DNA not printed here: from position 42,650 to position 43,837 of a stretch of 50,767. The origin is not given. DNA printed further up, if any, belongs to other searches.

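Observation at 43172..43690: Hedgehog-like Hint autoprocessing domain as the C-terminal end of a 4675-aa surface protein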

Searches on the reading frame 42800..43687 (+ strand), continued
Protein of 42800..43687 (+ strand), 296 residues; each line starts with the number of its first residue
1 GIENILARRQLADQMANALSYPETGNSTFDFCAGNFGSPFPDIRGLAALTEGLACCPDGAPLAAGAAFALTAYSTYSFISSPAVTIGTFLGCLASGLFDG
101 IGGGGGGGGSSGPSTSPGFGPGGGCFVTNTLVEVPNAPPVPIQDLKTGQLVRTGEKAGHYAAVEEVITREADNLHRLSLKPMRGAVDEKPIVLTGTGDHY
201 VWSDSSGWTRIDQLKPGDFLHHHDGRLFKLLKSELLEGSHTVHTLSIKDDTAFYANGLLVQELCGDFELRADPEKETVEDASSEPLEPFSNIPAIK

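Call 44: find_encoding_contigs(protein=P0008, flank=10000, max_places=2)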
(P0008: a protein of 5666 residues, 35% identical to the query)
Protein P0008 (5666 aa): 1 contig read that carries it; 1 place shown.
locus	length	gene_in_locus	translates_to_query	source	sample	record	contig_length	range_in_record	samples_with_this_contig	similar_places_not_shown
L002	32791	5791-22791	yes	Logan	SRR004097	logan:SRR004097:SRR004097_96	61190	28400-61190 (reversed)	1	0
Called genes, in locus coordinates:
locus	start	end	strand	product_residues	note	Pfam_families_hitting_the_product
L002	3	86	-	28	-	?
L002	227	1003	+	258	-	PF06439:3keto-disac_hyd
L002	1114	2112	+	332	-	PF01370:Epimerase, PF02719:Polysacc_synt_2 (faint), PF04321:RmlD_sub_bind (weak), PF01073:3Beta_HSD, PF16363:GDP_Man_Dehyd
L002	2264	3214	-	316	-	-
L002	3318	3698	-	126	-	-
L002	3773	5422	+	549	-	PF00082:Peptidase_S8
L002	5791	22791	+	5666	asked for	PF13715:CarbopepD_reg_2 (faint), PF17957:Big_7, PF19077:Big_13 (faint), PF04862:DUF642, PF18998:Flg_new_2 (weak), PF00041:fn3 (faint), PF18370:RGI_lyase (faint), PF13620:CarboxypepD_reg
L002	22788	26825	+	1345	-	PF26549:Tricorn_N (faint), PF13860:FlgD_ig (weak)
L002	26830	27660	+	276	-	PF00581:Rhodanese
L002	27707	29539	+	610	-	-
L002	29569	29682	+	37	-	-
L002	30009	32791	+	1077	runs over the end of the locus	-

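Call 45: find_encoding_contigs(protein=P0009, flank=10000, max_places=1)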
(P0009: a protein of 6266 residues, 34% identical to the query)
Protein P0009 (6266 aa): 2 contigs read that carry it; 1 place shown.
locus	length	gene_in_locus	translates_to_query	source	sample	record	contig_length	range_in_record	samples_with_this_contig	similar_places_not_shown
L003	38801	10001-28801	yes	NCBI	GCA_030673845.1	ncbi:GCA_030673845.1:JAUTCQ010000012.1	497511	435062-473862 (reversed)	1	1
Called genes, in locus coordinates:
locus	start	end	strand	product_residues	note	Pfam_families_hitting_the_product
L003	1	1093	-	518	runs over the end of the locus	PF00072:Response_reg, PF07228:SpoIIE, PF13581:HATPase_c_2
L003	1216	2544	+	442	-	PF01743:PolyA_pol, PF01966:HD (faint)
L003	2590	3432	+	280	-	PF00753:Lactamase_B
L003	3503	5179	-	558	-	PF07399:Na_H_antiport_3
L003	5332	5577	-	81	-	PF01197:Ribosomal_L31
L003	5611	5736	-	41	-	PF00444:Ribosomal_L36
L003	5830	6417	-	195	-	PF00440:TetR_N, PF16925:TetR_C_13 (weak)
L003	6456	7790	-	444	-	PF07690:MFS_1, PF12832:MFS_1_like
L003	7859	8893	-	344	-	-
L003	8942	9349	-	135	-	PF00293:NUDIX, PF14815:NUDIX_4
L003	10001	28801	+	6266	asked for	PF00354:Pentaxin, PF13385:Laminin_G_3, PF13517:FG-GAP_3, PF04151:PPC (weak), PF13517:FG-GAP_3, PF13517:FG-GAP_3, PF18998:Flg_new_2, PF17936:Big_6 (weak), +6 more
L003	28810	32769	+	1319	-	PF26549:Tricorn_N (weak)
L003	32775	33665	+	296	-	PF00581:Rhodanese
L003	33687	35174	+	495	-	-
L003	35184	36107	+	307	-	PF00089:Trypsin, PF13365:Trypsin_2 (faint)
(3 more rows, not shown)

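Call 46: find_encoding_contigs(protein=P0040, flank=10000, max_places=1)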
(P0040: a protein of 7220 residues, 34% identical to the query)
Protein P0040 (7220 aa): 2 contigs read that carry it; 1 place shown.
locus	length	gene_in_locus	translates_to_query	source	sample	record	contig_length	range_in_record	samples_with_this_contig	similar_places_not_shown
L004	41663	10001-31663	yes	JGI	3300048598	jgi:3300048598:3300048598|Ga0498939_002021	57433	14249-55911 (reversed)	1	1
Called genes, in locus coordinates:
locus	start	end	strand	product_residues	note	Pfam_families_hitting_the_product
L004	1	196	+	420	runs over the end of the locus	PF25917:BSH_RND, PF25973:BSH_CzcB, PF25885:HH_EMRA (weak), PF25967:RND-MFP_C (faint), PF25954:Beta-barrel_RND_2, PF26002:Beta-barrel_AprE, PF25975:CzcB_C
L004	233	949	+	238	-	PF02463:SMC_N (faint), PF00005:ABC_tran, PF13304:AAA_21 (faint)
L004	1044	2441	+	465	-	PF12704:MacB_PCD, PF02687:FtsX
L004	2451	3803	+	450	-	PF12704:MacB_PCD, PF02687:FtsX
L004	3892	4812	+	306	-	PF16811:TAtT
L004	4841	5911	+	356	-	PF03480:DctP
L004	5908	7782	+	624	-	PF04290:DctQ, PF06808:DctM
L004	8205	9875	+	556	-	PF00082:Peptidase_S8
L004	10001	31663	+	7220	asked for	PF13385:Laminin_G_3, PF13517:FG-GAP_3, PF13517:FG-GAP_3, PF13385:Laminin_G_3, PF13517:FG-GAP_3, PF13385:Laminin_G_3, PF13517:FG-GAP_3, PF13385:Laminin_G_3, +13 more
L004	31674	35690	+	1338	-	PF13860:FlgD_ig (faint)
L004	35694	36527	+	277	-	PF00581:Rhodanese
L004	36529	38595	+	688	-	-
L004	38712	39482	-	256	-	PF04893:Yip1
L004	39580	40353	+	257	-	PF00731:AIRC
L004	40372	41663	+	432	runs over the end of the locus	PF01969:Ni_insertion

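Call 47: find_encoding_contigs(protein=P0004, flank=10000, max_places=1)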
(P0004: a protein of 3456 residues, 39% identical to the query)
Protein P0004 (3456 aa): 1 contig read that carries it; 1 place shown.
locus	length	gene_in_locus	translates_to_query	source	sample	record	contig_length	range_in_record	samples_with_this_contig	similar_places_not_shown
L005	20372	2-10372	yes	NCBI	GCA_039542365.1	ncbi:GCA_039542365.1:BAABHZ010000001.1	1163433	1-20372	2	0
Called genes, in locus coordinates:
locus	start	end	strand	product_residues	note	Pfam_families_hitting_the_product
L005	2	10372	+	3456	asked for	PF19077:Big_13 (faint), PF07705:CARDB (faint), PF00041:fn3 (faint), PF17936:Big_6 (faint), PF18998:Flg_new_2 (weak), PF09136:Glucodextran_B (weak), PF18370:RGI_lyase (faint), PF13620:CarboxypepD_reg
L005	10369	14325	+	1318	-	PF26549:Tricorn_N (faint)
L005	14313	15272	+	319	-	PF00581:Rhodanese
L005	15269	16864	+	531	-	PF05345:He_PIG, PF17803:Cadherin_4, PF17892:Cadherin_5, PF17963:Big_9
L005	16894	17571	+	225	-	PF01483:P_proprotein (faint)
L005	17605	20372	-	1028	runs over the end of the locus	PF01590:GAF (faint), PF13185:GAF_2, PF00512:HisKA, PF02518:HATPase_c, PF00072:Response_reg, PF20274:cREC_REC (faint), PF00072:Response_reg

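Call 61: list_cluster_members(proteins=[P0005, P0007, P0010, P0020, P0023, P0025, P0026, P0034, P0038, P0053])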
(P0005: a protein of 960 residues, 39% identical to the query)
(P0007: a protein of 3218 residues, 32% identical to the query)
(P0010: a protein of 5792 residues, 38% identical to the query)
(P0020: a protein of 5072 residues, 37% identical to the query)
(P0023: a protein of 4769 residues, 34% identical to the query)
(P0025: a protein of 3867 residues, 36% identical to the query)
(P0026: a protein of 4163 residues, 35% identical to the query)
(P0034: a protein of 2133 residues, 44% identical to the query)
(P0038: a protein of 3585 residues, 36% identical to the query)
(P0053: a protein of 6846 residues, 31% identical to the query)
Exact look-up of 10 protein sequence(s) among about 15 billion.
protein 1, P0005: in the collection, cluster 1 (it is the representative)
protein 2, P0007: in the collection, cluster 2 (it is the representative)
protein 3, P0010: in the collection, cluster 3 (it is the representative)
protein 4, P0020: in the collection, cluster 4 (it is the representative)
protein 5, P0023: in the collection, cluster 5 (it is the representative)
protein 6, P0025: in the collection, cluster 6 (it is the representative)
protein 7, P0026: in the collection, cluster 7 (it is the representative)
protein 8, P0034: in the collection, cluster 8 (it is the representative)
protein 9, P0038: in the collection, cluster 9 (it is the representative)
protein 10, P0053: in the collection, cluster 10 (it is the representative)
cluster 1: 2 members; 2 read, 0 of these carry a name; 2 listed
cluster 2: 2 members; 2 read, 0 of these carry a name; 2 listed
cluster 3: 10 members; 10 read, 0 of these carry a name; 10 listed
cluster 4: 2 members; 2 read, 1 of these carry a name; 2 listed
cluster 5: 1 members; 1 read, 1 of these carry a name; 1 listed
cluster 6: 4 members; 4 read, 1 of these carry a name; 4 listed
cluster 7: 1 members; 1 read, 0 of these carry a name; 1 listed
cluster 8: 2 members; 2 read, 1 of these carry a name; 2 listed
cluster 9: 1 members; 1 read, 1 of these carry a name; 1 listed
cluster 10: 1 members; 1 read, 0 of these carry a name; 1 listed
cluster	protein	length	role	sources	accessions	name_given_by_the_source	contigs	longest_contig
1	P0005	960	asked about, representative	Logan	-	-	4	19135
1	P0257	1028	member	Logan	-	-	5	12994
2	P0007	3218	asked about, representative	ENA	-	-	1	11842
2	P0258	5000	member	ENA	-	-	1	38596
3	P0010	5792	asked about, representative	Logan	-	-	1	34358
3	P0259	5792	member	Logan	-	-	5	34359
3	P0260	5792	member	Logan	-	-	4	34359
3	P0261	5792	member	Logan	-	-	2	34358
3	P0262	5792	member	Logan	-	-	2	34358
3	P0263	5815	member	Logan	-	-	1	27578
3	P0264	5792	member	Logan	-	-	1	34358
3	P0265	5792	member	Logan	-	-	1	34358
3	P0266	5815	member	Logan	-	-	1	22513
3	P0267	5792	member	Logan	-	-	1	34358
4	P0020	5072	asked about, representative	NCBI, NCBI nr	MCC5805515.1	MAG: VCBS repeat-containing protein [Opitutales bacterium] | VCBS repeat-containing protein [Opitutales bacterium]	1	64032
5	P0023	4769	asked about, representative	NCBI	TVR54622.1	MAG: hypothetical protein EA425_01565, partial [Puniceicoccaceae bacterium]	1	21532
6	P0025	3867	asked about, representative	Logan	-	-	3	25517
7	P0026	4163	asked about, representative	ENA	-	-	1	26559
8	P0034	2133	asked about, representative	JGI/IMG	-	hypothetical protein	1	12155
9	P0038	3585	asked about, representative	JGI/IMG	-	hypothetical protein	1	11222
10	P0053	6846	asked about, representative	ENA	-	-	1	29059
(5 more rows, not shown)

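Call 79: find_encoding_contigs(protein=P0053, flank=8000, max_places=1)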
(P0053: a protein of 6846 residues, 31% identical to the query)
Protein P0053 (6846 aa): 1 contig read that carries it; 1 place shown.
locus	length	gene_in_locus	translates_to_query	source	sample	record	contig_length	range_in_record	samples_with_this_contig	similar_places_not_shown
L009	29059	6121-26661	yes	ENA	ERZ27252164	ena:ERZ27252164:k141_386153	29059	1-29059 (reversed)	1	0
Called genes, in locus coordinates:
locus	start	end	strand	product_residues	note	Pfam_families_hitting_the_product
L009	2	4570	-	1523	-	?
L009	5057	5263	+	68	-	PF02663:FmdE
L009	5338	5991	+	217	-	-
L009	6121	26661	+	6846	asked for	PF05048:NosD, PF13229:Beta_helix, PF05048:NosD, PF13229:Beta_helix, PF05048:NosD, PF13229:Beta_helix, PF05048:NosD, PF13229:Beta_helix, +18 more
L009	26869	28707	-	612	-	PF09820:AAA-ATPase_like, PF01582:TIR, PF13676:TIR_2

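Call 80: find_encoding_contigs(protein=P0036, flank=8000, max_places=1)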
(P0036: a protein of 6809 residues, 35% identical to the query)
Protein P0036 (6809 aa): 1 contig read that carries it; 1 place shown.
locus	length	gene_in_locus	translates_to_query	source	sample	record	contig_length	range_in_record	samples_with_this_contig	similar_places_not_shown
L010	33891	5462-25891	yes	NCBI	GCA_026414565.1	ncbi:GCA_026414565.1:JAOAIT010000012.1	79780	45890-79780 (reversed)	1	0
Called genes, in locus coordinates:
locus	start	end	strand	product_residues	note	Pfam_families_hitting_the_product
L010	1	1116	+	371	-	?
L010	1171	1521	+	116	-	-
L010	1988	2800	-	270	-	PF02492:cobW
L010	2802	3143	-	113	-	PF01155:HypA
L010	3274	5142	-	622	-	PF00082:Peptidase_S8, PF01483:P_proprotein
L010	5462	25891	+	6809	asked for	PF13517:FG-GAP_3, PF13385:Laminin_G_3, PF00059:Lectin_C, PF13517:FG-GAP_3, PF13385:Laminin_G_3, PF13517:FG-GAP_3, PF00059:Lectin_C, PF18998:Flg_new_2, +9 more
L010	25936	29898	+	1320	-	-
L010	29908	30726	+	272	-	PF00581:Rhodanese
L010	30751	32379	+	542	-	-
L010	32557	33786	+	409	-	PF04577:Glyco_transf_61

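Call 81: find_encoding_contigs(protein=P0017, flank=8000, max_places=1)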
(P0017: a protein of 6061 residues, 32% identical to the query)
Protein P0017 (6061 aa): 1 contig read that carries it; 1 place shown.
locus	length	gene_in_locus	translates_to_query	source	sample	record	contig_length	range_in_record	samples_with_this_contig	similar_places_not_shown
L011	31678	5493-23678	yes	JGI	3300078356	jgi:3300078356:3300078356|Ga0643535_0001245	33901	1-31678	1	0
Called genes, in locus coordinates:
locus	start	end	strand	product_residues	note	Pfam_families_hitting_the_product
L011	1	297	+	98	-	?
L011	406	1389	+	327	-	PF01208:URO-D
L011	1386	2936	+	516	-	PF00111:Fer2 (weak), PF17651:Raco_middle, PF14574:RACo_C_ter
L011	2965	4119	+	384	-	PF01208:URO-D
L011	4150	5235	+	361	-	PF01208:URO-D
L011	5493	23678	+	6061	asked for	PF04151:PPC (weak), PF13385:Laminin_G_3, PF13517:FG-GAP_3, PF13205:Big_5 (weak), PF13517:FG-GAP_3, PF13927:Ig_3 (weak), PF13385:Laminin_G_3, PF18998:Flg_new_2, +8 more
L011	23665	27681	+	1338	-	-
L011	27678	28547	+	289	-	PF00581:Rhodanese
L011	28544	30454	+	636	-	-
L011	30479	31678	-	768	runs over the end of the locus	-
